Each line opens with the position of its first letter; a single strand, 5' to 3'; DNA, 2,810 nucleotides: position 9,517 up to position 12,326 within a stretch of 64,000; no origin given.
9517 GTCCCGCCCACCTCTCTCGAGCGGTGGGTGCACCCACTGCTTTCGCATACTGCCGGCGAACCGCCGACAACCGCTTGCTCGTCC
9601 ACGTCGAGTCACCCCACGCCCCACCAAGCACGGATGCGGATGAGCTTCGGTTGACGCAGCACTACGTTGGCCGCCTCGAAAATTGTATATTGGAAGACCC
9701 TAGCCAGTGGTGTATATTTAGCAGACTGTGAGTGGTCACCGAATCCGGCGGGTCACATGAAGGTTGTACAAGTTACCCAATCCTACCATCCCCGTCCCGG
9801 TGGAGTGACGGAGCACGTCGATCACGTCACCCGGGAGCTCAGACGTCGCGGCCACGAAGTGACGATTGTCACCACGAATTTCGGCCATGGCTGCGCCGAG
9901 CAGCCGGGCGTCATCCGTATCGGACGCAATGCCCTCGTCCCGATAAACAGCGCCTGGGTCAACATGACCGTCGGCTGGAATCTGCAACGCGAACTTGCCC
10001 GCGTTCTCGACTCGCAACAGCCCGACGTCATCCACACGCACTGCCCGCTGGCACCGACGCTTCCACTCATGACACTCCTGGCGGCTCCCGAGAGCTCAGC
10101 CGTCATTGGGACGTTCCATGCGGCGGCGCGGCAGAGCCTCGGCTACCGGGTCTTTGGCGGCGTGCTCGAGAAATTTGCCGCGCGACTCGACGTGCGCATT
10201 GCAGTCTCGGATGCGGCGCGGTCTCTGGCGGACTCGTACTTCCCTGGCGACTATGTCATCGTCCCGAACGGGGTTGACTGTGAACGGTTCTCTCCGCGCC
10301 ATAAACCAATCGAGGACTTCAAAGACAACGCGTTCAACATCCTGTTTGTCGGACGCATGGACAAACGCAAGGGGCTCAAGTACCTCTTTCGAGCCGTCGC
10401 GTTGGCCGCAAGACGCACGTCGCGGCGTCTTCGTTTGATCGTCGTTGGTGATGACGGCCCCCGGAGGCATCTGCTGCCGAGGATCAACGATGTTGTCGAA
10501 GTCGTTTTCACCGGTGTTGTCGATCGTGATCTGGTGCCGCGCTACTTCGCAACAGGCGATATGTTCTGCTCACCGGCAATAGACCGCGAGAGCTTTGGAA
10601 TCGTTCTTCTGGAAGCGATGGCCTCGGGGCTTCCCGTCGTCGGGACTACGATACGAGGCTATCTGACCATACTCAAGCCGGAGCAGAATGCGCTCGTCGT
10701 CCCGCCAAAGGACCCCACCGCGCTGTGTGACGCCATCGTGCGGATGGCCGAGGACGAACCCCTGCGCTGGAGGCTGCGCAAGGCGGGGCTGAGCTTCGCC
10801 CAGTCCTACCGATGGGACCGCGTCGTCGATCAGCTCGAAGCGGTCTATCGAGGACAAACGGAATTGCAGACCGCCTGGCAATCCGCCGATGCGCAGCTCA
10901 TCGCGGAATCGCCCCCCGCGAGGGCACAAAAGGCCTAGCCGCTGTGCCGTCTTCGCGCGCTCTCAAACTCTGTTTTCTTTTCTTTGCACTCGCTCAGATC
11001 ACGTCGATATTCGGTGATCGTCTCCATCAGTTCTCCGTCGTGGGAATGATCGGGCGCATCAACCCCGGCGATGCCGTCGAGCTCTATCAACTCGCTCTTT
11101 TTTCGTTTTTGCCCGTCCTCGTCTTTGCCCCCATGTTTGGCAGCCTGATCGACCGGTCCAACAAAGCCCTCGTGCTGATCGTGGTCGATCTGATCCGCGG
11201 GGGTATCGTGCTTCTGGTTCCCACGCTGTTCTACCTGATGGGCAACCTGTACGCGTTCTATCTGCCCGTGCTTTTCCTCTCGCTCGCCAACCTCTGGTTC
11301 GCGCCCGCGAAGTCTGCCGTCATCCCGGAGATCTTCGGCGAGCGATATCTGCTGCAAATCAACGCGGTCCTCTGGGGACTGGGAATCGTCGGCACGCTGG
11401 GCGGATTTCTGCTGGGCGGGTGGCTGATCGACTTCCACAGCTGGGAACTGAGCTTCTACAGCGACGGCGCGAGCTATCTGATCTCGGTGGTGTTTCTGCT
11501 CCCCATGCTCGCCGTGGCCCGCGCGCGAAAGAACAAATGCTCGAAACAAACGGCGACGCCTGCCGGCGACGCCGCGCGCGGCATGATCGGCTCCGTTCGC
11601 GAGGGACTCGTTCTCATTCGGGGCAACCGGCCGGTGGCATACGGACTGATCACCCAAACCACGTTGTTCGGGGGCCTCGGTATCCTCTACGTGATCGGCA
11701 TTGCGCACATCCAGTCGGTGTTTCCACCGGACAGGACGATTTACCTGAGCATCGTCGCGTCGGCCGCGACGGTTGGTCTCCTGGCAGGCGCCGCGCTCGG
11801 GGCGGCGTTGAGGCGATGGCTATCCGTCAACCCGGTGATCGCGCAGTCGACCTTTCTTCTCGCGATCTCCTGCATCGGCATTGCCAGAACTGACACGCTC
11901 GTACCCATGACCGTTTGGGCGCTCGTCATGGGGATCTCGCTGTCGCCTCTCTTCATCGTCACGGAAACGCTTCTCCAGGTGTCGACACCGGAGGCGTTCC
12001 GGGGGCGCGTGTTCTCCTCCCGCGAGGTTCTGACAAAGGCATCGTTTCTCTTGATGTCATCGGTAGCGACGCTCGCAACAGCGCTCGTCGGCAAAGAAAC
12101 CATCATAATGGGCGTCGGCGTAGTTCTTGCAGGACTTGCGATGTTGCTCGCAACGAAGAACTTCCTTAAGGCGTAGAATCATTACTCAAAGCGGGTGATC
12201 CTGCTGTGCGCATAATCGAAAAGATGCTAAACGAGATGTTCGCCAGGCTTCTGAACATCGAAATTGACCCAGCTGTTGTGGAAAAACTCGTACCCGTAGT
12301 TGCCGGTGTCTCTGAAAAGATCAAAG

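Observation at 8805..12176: PatA/PimA-like pair (HtrB-family acyltransferase + PimA-like GT4) followed by an MFS transporter: candidate mannosyl-phosphoinositide-type glycolipid module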

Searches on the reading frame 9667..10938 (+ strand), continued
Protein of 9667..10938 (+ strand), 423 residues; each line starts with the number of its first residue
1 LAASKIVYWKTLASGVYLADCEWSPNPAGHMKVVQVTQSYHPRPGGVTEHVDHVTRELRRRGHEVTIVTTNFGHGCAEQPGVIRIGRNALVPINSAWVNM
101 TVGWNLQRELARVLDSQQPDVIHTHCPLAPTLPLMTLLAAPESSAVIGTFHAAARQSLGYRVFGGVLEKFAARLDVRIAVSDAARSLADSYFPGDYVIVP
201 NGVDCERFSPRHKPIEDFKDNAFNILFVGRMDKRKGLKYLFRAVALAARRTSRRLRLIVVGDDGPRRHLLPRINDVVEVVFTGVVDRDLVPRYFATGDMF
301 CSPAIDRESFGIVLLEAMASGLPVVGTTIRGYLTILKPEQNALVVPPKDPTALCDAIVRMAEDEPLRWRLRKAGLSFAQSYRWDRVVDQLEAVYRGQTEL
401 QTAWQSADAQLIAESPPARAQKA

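Call 14: find_encoding_contigs(protein=P0115, flank=8000, max_places=1)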
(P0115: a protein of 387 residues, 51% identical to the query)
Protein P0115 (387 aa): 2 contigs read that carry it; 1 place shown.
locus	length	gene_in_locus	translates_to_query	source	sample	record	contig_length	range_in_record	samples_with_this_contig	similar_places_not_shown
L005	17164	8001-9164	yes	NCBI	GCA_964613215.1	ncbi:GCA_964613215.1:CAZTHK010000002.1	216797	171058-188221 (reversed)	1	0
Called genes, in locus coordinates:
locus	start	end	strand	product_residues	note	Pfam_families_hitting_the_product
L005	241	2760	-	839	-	PF00112:Peptidase_C1, PF10342:Kre9_KNH (weak), PF13860:FlgD_ig (weak)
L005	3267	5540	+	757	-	PF19313:DUF5916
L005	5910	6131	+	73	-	PF11146:DUF2905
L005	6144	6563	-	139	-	-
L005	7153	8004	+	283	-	PF03279:Lip_A_acyltrans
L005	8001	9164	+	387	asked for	PF13439:Glyco_transf_4, PF13579:Glyco_trans_4_4, PF00534:Glycos_transf_1, PF13692:Glyco_trans_1_4, PF13524:Glyco_trans_1_2 (weak)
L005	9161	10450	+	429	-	PF05977:MFS_3 (weak), PF07690:MFS_1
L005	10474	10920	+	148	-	-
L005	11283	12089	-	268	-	PF13581:HATPase_c_2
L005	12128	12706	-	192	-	PF13717:Zn_ribbon_4, PF13719:Zn_ribbon_5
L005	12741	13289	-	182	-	PF01966:HD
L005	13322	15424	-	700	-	PF17191:RecG_wedge, PF01336:tRNA_anti-codon, PF00270:DEAD, PF04851:ResIII, PF00271:Helicase_C, PF19833:RecG_dom3_C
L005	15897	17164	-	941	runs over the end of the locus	PF00989:PAS, PF08448:PAS_4, PF13188:PAS_8, PF13426:PAS_9, PF08448:PAS_4, PF00989:PAS, PF08448:PAS_4, PF13426:PAS_9, +7 more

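Call 15: find_encoding_contigs(protein=P0026, flank=8000, max_places=1)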
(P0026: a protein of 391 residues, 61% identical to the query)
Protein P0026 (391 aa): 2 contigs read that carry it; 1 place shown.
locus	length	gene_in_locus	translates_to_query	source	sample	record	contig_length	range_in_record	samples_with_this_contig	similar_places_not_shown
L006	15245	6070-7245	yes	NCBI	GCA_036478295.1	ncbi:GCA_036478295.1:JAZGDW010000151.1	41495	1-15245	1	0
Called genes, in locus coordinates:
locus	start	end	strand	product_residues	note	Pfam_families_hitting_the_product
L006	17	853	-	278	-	PF01040:UbiA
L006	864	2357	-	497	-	PF14052:Caps_assemb_Wzi (weak)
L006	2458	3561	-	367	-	-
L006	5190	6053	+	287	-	PF03279:Lip_A_acyltrans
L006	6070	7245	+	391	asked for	PF13439:Glyco_transf_4, PF13579:Glyco_trans_4_4, PF20706:GT4-conflict, PF00534:Glycos_transf_1, PF13692:Glyco_trans_1_4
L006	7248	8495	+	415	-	PF07690:MFS_1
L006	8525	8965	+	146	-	-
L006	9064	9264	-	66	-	-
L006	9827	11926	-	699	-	PF17191:RecG_wedge, PF01336:tRNA_anti-codon (weak), PF00270:DEAD, PF04851:ResIII, PF00271:Helicase_C, PF19833:RecG_dom3_C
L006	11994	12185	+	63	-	PF00830:Ribosomal_L28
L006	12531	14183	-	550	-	-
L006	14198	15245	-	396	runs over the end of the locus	PF00091:Tubulin, PF12327:FtsZ_C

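Call 29: find_related_loci(query=A1, collection=genome_contigs, flank=10000)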
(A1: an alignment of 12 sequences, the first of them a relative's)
Query A1 (393 aa) in genome_contigs; peptide patterns used: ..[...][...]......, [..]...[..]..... (x = any residue, [..] = any of these).
600 stretches matched a pattern (row limit reached: there are more); 587 encode a relative of the query (tblastn E <= 1e-3); the best 80 are kept; 80 distinct loci.
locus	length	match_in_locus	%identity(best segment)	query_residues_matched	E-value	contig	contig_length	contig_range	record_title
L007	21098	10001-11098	54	1-364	1e-120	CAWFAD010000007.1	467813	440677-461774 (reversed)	MAG: uncultured bacterium isolate MFD04716.bin.1.315 genome assembly, contig: contig_27710, whole genome shotgun sequenc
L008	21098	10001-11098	51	1-364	1e-112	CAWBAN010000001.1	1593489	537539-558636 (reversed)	MAG: uncultured bacterium isolate MFD02979.bin.1.41 genome assembly, contig: contig_11777, whole genome shotgun sequence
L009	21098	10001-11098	50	1-364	5e-112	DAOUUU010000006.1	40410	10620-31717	MAG TPA_asm: Candidatus Krumholzibacteriota bacterium isolate CSMAG_831 CSMAG_831_k141_537613_length_40410_cov_9.0000, w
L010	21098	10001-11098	48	1-364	5e-110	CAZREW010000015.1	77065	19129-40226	MAG TPA_asm: uncultured bacterium isolate binchicken_co150_728 genome assembly, contig: NODE_560_length_77065_cov_13.407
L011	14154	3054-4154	48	1-365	1e-103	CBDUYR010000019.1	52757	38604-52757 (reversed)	MAG TPA_asm: uncultured bacterium isolate SRR21487739_maxbin2_12 genome assembly, contig: ERZ25074848.24, whole genome s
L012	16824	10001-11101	46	1-365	8e-97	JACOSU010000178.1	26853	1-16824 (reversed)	MAG: Candidatus Eisenbacteria bacterium isolate NC_groundwater_26_Pr7_B-0.1um_68_11 FFV18_Bp1_scaffold_687821, whole gen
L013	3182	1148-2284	47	1-377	2e-98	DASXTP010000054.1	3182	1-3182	MAG TPA_asm: Candidatus Eisenbacteria bacterium isolate SMAG_U4695 k141_1749421, whole genome shotgun sequence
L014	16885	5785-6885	46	1-365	3e-96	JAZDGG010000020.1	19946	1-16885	MAG: bacterium isolate MEGAHIT-group-0.240 k141_9878830, whole genome shotgun sequence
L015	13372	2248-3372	46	1-373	1e-95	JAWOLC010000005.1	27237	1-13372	MAG: Candidatus Eisenbacteria bacterium isolate bin_205 c_000019270728, whole genome shotgun sequence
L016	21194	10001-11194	44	1-389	8e-95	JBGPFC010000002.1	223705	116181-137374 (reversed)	MAG: Candidatus Eisenbacteria bacterium isolate OBJ_0618_7090110_76 k141_4513180_length_223705_cov_37.2276, whole genome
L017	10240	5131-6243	45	1-371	2e-93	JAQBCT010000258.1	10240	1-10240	MAG: Gammaproteobacteria bacterium isolate MAG_354_bin-09 354_bin-09_ctg-258, whole genome shotgun sequence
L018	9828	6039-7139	47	1-365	8e-94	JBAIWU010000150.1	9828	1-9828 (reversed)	MAG: Candidatus Eisenbacteria bacterium isolate bin_129 c_000022427983, whole genome shotgun sequence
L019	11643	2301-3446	45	1-377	1e-91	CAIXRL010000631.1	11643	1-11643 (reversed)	MAG: Candidatus Eisenbacteria bacterium isolate AlinenSediments_bin-1799 genome assembly, contig: bin-1799:631/850, whol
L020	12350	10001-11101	46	1-365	3e-91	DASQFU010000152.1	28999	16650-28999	MAG TPA_asm: Candidatus Limnocylindria bacterium isolate SMAG_U11788 k141_135363, whole genome shotgun sequence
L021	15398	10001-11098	45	1-364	3e-91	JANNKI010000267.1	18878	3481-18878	MAG: bacterium isolate SOY_4_C_metabat_154 SOY_4_C_k141_3472990, whole genome shotgun sequence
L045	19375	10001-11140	41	1-382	5e-81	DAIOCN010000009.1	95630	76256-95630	MAG TPA_asm: Candidatus Dormiibacterota bacterium isolate CTOTU41423 NODE_117_length_95630_cov_20.544714, whole genome s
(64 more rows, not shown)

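Call 35: search_protein_families(library=ncbifam, proteins=[L015:8408-9394:+, L015:7471-8421:+, L015:6262-7530:-, L015:4662-5636:-, L015:5570-6550:-, L045:11073-11783:+], max_evalue=0.001)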
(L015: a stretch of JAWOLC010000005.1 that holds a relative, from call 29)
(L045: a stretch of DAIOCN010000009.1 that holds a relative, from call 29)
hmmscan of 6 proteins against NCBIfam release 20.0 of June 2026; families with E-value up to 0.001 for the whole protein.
L015:8408-9394:+ (328 aa): 0 families

L015:7471-8421:+ (316 aa): 3 families
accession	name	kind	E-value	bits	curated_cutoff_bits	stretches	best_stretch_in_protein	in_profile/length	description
TIGR00530.1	AGP_acyltrn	subfamily_domain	1.5e-08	34.4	102.95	1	121-222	15-111/130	1-acylglycerol-3-phosphate O-acyltransferase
NF052552.1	LyOrLpactfOlsARHOCB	equivalog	4.9e-05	22.4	300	1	93-230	57-186/271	lyso-ornithine lipid O-acyltransferase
NF011593.0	PRK15018.1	equivalog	0.00077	19.3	501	0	122-225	65-164/245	1-acylglycerol-3-phosphate O-acyltransferase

L015:6262-7530:- (422 aa): 25 families
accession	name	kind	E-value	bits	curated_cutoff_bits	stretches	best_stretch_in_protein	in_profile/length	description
TIGR01825.1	gly_Cac_T_rel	subfamily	1.1e-109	366.7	535.4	1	71-415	32-378/385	BioF/Kbl family PLP-dependent acyltransferase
TIGR00858.1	bioF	equivalog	7.5e-109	363.8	426.45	1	65-407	20-359/365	8-amino-7-oxononanoate synthase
NF047600.1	SerpalmtaseCFB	equivalog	1.5e-104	349.8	640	1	70-417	41-390/395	serine palmitoyltransferase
NF005394.0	PRK06939.1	equivalog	1.3e-101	340.3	460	1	51-417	26-392/397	glycine C-acetyltransferase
NF047599.1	SerpalmtaseBetaP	equivalog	3.5e-97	325.6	500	1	71-416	42-390/394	serine palmitoyltransferase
TIGR01822.1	2am3keto_CoA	equivalog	1.2e-85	287.8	493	1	72-419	38-390/393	glycine C-acetyltransferase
TIGR01821.1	5aminolev_synth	equivalog_domain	7.9e-80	268.7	338.55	1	77-417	50-395/402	5-aminolevulinate synthase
NF047603.1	SerpalmtaseAlphaP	equivalog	1.7e-75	254.2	670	1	72-421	45-398/399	serine palmitoyltransferase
NF005526.0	PRK07179.1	equivalog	2.9e-64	217.2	428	1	75-415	57-395/407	alpha-hydroxyketone-type quorum-sensing autoinducer synthase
NF005697.0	PRK07505.1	subfamily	2.6e-39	135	342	1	69-417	45-400/405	hypothetical protein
NF004608.1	PRK05937.1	equivalog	1.8e-31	109.2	399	1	102-416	39-342/366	8-amino-7-oxononanoate synthase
NF004627.0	PRK05968.1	subfamily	1.3e-07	30.9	508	1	121-281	67-219/389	hypothetical protein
NF041088.1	ala_glut_racmase_Arch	equivalog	8.4e-07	28.3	629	1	122-281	62-214/381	bifunctional L-alanine/L-glutamate racemase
NF004650.0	PRK05994.1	equivalog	8.9e-07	28.1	667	1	93-241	39-189/427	O-acetylhomoserine aminocarboxypropyltransferase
NF005758.0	PRK07582.1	equivalog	4.7e-06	25.6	440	1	121-241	60-178/372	cystathionine gamma-lyase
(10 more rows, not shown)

L015:4662-5636:- (324 aa): 11 families
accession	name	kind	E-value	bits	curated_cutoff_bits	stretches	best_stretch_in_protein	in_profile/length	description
NF009604.0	PRK13057.1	equivalog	1.9e-37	128.9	274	1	28-318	13-296/302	lipid kinase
TIGR00147.1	TIGR00147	subfamily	7.3e-37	126.9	118.65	1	28-318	6-296/296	YegS/Rv2252/BmrU family lipid kinase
NF008882.0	PRK11914.1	equivalog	9.7e-36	123.5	302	1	25-318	10-304/306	diacylglycerol kinase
NF009602.0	PRK13054.1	equivalog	8.4e-34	117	284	1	35-319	12-295/301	lipid kinase YegS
NF002033.0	PRK00861.1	subfamily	1.6e-28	99.3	293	1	25-318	13-306/328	putative lipid kinase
NF009874.0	PRK13337.1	equivalog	1.1e-27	96.8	385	1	27-316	6-293/305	diacylglycerol kinase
TIGR03702.1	lip_kinase_YegS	equivalog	4e-27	95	387.45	1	35-318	8-290/295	lipid kinase YegS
NF009603.0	PRK13055.1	subfamily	3.1e-26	92.1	342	1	28-279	7-262/335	diacylglycerol kinase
NF009605.0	PRK13059.1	equivalog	5.2e-23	81.5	313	1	26-316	4-291/295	putative lipid kinase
NF009025.0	PRK12361.1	equivalog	3.7e-17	61.7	505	1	27-318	245-541/546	hypothetical protein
NF040993.1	MamU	equivalog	1.4e-12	47.6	400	1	69-316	50-294/296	lipid kinase MamU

L015:5570-6550:- (326 aa): 0 families

L045:11073-11783:+ (237 aa): 4 families
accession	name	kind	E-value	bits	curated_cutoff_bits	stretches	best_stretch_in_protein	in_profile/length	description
NF040950.1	archin_ph_syn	equivalog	3e-45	154.5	180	1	26-213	3-188/191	archaetidylinositol phosphate synthase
NF045883.1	PIPSynth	equivalog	7e-39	133.5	170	1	31-214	7-194/197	phosphatidylinositol phosphate synthase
NF052561.1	PIPSynBT1523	equivalog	1.3e-30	106.8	350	1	39-190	17-175/232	hypothetical protein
NF041135.1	IPPtranDIPPsyn_Thcocales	equivalog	4.2e-15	55.7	580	1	46-213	249-417/419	bifunctional L-myo-inositol-1-phosphate cytidylyltransferase/CDP-L-myo-inositol myo-inositolphosphotransferase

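Call 44: search_protein_families(library=pfam, proteins=[L015:8408-9394:+, L015:5570-6550:-], max_evalue=1)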
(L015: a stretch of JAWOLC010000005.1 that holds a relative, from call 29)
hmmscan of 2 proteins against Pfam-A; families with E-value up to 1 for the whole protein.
L015:8408-9394:+ (328 aa): 1 family
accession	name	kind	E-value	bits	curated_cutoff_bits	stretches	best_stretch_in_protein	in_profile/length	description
PF09139.17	Tam41_Mmp37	-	0.2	11.4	24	1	137-233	118-213/322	Phosphatidate cytidylyltransferase, mitochondrial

L015:5570-6550:- (326 aa): 1 family
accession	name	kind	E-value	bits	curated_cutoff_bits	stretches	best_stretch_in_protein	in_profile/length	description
PF06314.16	ADC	-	1.1e-07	32.1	29.8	1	100-244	15-148/238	Acetoacetate decarboxylase (ADC)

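Call 47: find_related_loci(query=A1, collection=metagenome_contigs, flank=10000)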
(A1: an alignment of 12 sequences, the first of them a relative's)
Query A1 (393 aa) in metagenome_contigs; peptide patterns used: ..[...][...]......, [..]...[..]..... (x = any residue, [..] = any of these).
600 stretches matched a pattern (row limit reached: there are more); 582 encode a relative of the query (tblastn E <= 1e-3); the best 80 are kept; 80 distinct loci.
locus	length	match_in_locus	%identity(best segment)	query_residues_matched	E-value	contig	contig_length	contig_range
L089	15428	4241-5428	50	1-388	2e-122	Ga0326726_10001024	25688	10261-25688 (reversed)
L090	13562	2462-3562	52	1-365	1e-117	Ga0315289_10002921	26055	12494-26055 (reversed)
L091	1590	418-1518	47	1-365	7e-119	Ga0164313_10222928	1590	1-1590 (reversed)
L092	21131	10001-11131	49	1-380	2e-105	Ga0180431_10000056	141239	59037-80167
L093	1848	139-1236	46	1-365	1e-103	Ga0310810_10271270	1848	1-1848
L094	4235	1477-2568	45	1-364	1e-97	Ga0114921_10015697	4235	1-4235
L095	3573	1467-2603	45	1-377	8e-98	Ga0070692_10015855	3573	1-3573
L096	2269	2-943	51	55-366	1e-100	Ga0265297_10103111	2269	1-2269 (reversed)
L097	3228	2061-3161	46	1-365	5e-96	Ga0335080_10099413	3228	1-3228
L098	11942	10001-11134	44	1-377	7e-94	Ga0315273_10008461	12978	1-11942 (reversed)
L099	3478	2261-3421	45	1-390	2e-95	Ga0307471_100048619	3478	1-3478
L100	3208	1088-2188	45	1-365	6e-95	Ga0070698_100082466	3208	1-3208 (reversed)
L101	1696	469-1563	46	1-365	3e-99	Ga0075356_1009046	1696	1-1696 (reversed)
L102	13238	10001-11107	46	1-365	6e-93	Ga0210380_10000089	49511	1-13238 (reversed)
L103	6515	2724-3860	48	1-377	3e-91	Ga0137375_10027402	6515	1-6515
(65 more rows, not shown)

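Call 69: search_protein_representatives(protein=window:9757-10938:+)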
Query: 393 residues. Proteins with E-value up to 0.001 (for the whole library): 262914; up to 1e-10: 49995; up to 1e-30: 877. The best 150 are listed.
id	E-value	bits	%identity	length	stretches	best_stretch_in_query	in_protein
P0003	1.2e-209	712.4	79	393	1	1-393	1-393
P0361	2.4e-95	336.1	47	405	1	2-380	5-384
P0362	1.6e-90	320.2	59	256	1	136-379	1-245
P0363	1.2e-89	317.3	45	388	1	1-367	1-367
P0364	1.1e-88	314.2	45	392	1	5-365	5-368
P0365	2.0e-86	306.7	48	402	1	2-385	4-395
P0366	9.3e-84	297.9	43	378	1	2-367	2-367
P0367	1.9e-83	296.9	48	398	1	1-366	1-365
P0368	1.6e-81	290.6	45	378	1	1-364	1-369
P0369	2.2e-81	290.1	44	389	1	2-366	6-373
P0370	4.0e-81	289.3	42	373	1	1-365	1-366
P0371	4.4e-80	285.8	42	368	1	1-365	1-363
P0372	1.4e-77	277.6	43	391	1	2-366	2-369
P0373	8.7e-77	275.0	44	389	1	1-365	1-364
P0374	9.3e-77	274.9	41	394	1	4-367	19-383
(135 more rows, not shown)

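Call 75: list_cluster_members(proteins=[P0001, P0241])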
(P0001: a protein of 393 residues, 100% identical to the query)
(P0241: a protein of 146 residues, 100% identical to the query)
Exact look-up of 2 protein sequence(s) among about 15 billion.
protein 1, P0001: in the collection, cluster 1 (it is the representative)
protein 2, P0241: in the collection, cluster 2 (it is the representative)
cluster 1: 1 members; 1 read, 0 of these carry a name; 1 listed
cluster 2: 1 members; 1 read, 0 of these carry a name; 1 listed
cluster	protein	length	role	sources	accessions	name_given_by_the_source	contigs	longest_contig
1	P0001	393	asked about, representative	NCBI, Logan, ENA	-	-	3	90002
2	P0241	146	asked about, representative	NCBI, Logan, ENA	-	-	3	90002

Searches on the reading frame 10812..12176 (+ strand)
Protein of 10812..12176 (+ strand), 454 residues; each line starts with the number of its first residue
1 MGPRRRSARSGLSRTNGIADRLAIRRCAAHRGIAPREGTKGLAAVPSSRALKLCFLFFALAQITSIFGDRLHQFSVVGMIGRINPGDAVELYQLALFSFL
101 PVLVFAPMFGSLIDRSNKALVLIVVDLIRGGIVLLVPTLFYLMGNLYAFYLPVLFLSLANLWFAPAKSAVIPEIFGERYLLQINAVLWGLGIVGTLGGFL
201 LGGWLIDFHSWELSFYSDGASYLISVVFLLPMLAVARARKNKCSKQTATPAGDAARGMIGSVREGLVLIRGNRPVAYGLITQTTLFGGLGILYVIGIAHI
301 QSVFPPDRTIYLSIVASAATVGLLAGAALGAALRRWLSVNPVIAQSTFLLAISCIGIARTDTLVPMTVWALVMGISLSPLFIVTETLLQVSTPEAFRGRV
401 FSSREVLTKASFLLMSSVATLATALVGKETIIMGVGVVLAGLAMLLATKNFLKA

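Call 3: search_protein_families(library=pfam, proteins=[window:10812-12176:+], max_evalue=0.01)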
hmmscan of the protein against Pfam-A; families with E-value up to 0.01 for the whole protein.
window:10812-12176:+ (454 aa): 2 families
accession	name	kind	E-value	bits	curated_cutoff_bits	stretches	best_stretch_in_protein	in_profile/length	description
PF07690.21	MFS_1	-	2.7e-14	53.3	33.4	1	94-281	37-210/347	Major Facilitator Superfamily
PF05977.19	MFS_3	-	0.002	17.1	27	1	61-418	18-362/524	Transmembrane secretion effector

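Call 4: search_protein_families(library=ncbifam, proteins=[window:10812-12176:+], max_evalue=0.01)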
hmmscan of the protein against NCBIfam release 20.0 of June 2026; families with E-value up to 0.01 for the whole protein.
window:10812-12176:+ (454 aa): 6 families
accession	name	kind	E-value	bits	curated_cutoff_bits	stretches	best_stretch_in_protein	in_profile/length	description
TIGR00900.1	2A0121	subfamily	1e-30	107.3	319.6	1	55-414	1-351/364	H+ Antiporter protein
NF006386.0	PRK08633.1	equivalog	9.7e-21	73.2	1221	1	53-439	9-399/1147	acyl-[ACP]--phospholipid O-acyltransferase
NF008397.0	PRK11195.1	equivalog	1.1e-09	37.9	297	1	55-448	5-394/414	lysophospholipid transporter LplT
NF000245.1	macrolide_MefA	exception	5.5e-09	35.6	675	1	58-444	14-391/405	macrolide efflux MFS transporter Mef(A)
TIGR00880.1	2_A_01_02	superfamily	0.00039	20.6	131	1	102-229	11-134/141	multidrug resistance protein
NF002962.0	PRK03633.1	equivalog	0.0048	16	361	1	312-436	43-171/382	MFS transporter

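Call 43: search_solved_structures(query=window:11046-12176:+, max_evalue=0.01)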
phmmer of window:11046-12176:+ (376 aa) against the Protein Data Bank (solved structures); distinct sequences matched with E-value up to 0.01: 0.
